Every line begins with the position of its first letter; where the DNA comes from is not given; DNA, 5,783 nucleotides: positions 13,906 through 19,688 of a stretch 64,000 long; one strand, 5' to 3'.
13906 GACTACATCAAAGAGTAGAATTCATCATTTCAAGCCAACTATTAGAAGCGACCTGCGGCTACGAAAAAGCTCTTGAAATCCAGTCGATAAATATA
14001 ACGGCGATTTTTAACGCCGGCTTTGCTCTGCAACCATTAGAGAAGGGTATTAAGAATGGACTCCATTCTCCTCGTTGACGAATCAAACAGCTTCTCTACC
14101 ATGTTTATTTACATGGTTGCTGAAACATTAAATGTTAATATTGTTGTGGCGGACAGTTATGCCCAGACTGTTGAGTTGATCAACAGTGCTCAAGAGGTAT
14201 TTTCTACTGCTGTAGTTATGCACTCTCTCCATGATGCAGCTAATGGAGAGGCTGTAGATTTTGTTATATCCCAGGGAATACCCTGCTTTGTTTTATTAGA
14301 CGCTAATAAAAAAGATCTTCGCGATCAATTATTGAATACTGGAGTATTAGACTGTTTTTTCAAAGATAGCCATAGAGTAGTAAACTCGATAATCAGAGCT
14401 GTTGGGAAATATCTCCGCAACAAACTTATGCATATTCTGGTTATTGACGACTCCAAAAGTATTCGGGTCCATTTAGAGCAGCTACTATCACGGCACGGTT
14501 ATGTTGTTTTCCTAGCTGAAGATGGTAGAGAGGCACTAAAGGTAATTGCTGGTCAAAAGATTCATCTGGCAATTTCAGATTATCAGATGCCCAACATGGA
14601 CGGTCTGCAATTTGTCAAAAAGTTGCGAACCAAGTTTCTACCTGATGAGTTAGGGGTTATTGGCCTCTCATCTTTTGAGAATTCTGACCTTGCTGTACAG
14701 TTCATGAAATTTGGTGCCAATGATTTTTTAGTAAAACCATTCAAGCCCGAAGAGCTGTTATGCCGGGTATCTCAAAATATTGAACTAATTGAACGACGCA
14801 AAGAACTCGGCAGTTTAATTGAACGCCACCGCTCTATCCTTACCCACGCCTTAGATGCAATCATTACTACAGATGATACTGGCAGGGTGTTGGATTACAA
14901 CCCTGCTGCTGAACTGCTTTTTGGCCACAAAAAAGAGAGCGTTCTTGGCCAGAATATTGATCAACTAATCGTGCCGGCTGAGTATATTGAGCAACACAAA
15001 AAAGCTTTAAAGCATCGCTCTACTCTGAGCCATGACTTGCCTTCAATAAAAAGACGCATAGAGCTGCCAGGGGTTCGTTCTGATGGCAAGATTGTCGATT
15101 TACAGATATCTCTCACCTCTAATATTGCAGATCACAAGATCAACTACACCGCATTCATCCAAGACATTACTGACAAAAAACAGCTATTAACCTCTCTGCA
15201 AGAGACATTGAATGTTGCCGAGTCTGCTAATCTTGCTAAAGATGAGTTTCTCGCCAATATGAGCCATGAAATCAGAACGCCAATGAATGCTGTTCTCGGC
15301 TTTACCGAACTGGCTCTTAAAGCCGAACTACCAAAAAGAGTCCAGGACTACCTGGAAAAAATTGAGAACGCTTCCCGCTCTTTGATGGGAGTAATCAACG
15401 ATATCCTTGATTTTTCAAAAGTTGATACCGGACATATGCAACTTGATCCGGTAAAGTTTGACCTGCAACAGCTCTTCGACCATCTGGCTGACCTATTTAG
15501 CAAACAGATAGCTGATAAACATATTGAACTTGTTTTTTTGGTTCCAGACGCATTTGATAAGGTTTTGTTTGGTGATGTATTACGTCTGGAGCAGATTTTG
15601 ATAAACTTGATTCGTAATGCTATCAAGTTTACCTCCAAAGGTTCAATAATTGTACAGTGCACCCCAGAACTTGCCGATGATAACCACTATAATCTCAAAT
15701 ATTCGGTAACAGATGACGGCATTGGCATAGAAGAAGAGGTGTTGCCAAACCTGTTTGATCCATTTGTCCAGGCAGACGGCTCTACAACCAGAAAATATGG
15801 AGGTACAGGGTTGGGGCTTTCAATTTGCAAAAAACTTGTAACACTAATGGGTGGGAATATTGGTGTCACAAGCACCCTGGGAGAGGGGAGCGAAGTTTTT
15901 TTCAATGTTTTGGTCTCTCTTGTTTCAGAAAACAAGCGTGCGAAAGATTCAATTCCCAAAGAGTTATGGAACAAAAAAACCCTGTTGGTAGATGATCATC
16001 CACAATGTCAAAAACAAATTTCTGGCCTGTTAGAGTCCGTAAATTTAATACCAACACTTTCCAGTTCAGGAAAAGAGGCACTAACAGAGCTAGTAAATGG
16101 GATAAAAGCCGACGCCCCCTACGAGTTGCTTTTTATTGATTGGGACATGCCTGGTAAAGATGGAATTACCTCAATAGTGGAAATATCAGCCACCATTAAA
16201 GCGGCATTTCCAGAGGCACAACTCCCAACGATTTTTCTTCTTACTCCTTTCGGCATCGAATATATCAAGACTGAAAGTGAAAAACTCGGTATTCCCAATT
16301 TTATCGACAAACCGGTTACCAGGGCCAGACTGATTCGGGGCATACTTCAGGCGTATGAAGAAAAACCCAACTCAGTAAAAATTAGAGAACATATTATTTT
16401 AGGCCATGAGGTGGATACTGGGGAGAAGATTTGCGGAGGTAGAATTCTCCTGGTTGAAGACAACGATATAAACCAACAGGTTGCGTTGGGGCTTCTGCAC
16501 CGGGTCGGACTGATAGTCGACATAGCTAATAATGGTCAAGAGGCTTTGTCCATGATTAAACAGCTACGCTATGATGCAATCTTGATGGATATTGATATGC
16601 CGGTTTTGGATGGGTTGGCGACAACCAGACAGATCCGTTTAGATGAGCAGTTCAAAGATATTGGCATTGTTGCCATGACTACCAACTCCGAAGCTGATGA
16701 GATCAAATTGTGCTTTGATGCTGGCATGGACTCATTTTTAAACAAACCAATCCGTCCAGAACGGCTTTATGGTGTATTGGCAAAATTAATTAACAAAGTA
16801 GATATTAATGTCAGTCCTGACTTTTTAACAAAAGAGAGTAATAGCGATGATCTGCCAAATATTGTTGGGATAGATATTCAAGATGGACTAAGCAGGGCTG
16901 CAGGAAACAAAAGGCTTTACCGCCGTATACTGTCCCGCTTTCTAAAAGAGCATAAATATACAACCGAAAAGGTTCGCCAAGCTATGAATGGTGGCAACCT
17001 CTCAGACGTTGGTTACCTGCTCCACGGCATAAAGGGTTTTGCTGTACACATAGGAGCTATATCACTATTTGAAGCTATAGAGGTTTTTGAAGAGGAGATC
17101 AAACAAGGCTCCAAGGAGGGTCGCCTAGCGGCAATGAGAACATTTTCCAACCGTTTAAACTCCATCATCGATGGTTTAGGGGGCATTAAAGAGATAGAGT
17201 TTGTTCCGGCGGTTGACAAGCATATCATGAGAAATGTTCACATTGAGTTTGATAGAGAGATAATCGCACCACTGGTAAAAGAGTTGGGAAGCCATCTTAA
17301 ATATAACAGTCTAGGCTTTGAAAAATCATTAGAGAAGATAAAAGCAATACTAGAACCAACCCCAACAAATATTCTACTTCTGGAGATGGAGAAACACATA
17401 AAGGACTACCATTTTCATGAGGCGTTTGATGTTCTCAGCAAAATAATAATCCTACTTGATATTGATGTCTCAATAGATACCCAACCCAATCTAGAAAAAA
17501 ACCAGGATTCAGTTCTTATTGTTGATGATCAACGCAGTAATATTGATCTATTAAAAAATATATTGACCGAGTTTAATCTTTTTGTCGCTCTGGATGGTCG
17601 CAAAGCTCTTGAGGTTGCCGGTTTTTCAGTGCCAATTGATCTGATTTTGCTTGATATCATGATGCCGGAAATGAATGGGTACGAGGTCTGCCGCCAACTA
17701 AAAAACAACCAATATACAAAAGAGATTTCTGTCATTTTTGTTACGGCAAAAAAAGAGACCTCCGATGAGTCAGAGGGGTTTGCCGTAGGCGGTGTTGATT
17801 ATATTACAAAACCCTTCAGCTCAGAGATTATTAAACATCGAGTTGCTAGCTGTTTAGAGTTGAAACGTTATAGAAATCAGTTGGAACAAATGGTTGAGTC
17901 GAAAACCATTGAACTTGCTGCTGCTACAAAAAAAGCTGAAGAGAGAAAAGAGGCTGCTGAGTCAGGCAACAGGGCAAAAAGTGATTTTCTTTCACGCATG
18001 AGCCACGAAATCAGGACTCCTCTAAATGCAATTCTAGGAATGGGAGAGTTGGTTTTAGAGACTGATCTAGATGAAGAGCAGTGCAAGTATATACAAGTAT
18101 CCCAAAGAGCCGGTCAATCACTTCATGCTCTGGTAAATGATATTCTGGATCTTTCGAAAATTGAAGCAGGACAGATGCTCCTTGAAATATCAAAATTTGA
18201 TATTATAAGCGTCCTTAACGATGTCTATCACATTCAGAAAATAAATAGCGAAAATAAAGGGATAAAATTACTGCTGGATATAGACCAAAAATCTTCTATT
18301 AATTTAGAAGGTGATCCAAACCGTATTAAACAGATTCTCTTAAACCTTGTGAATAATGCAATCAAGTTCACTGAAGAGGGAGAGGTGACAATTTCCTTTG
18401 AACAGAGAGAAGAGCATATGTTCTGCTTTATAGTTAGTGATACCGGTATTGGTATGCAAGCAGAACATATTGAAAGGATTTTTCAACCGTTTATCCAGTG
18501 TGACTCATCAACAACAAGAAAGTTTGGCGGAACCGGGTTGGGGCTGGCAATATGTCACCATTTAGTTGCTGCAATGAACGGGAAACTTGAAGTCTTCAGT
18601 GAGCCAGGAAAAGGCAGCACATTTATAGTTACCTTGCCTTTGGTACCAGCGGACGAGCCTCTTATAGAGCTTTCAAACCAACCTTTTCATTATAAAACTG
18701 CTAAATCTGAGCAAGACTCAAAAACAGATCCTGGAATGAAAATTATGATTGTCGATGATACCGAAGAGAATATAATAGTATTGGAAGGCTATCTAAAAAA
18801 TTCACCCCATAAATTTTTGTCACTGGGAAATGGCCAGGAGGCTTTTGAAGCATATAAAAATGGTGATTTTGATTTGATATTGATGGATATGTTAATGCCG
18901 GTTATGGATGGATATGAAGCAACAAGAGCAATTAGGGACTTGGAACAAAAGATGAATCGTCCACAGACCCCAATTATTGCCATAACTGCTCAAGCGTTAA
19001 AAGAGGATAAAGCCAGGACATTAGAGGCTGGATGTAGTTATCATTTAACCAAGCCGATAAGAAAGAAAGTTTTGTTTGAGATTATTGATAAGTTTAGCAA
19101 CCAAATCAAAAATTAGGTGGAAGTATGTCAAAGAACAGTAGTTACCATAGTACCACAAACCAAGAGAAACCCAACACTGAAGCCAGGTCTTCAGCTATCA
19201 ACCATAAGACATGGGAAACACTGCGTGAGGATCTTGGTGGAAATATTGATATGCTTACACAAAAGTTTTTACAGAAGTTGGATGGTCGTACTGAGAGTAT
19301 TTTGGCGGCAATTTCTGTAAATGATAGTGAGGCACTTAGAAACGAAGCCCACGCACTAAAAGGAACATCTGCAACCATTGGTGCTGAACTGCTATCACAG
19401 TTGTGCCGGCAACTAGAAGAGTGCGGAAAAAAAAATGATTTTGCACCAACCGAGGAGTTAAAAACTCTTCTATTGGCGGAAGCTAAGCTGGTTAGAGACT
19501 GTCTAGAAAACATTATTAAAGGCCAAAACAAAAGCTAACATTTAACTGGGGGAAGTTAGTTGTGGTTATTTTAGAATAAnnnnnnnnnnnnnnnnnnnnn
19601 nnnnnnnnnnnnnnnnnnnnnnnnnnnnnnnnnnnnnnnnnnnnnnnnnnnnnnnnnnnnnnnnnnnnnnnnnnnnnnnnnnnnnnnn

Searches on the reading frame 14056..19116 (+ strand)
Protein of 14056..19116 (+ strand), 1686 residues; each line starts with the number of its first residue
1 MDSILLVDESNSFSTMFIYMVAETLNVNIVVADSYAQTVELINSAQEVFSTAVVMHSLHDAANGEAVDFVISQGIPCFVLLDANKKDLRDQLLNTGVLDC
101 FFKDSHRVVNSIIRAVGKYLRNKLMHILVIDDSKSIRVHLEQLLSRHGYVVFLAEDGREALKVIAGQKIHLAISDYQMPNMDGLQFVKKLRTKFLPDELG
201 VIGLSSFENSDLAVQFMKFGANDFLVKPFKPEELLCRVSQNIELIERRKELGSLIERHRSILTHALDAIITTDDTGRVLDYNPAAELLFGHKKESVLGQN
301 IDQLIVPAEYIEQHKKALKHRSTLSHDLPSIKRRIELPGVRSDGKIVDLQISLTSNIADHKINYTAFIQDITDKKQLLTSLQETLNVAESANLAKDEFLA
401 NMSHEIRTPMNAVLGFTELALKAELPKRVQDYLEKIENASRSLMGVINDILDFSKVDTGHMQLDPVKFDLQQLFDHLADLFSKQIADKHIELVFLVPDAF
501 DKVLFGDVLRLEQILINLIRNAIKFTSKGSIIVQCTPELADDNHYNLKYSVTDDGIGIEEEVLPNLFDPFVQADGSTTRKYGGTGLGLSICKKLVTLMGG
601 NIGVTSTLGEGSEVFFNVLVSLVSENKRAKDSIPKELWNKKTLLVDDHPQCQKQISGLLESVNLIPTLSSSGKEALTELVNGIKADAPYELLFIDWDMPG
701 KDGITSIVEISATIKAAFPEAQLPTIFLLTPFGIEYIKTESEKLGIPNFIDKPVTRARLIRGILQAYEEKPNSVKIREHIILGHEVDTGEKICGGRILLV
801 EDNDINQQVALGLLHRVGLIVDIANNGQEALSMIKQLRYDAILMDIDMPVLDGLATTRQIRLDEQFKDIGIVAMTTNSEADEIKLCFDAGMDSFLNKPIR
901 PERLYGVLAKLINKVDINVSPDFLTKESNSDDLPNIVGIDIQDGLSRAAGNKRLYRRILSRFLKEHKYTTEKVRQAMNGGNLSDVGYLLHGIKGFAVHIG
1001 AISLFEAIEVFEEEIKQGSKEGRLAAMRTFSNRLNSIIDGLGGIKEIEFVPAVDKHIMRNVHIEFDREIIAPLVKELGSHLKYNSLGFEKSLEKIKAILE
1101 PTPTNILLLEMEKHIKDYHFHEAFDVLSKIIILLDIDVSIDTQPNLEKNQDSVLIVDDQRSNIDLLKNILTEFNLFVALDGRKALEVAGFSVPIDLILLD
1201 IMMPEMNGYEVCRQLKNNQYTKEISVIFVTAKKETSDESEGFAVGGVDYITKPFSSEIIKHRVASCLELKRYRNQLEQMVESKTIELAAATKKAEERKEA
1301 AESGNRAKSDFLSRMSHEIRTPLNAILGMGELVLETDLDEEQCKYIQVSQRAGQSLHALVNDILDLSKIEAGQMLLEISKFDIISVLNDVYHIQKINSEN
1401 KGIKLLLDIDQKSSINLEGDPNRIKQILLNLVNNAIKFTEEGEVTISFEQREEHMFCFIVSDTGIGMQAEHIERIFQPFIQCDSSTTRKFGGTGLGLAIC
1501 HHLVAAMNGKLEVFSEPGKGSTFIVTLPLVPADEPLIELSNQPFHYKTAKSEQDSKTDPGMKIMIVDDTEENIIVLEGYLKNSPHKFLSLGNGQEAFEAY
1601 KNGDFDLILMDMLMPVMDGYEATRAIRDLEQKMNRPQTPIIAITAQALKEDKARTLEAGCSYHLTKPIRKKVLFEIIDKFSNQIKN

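Call 11: search_protein_families(library=pfam, proteins=[window:14056-19116:+], max_evalue=0.001)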
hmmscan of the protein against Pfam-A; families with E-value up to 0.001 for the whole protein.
window:14056-19116:+ (1686 aa): 9 families
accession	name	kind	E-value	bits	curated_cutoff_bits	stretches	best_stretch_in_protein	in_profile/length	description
PF00072.30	Response_reg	-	7.5e-113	371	30.2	5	127-238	1-110/111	Response regulator receiver domain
PF02518.31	HATPase_c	-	8.1e-62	207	26.4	2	1419-1529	1-109/111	Histidine kinase-, DNA gyrase B-, and HSP90-like ATPase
PF00512.31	HisKA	-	6.8e-44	148.2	26.9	2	1307-1372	1-66/66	His Kinase A (phospho-acceptor) domain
PF13426.13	PAS_9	-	2.6e-11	44.1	27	1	267-373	2-103/103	PAS domain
PF00989.32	PAS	-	4.5e-09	36.7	22.6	1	259-371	4-113/113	PAS fold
PF13589.12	HATPase_c_3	-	1.1e-08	35.6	25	0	1426-1499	5-81/137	Histidine kinase-, DNA gyrase B-, and HSP90-like ATPase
PF13188.13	PAS_8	-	4.5e-07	30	21.8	1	256-305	1-47/65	PAS domain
PF23198.2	PDE8A_N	-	1.9e-05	25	29.6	0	813-882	29-99/147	PDE8A-like, N-terminal domain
PF01627.28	Hpt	-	0.0009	19.9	24.6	0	958-1034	2-78/84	Hpt domain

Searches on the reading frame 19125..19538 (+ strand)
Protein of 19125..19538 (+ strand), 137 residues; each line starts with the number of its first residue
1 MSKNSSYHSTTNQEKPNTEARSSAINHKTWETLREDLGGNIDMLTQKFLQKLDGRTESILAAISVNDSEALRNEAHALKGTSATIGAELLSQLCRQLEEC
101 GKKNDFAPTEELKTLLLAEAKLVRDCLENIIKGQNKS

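Call 11: search_protein_families(library=pfam, proteins=[window:19125-19538:+], max_evalue=0.001)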
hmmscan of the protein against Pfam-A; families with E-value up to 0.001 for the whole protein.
window:19125-19538:+ (137 aa): 1 family
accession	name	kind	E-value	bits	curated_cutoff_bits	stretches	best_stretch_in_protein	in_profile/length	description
PF01627.28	Hpt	-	7.5e-15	55.4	24.6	1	44-128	2-79/84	Hpt domain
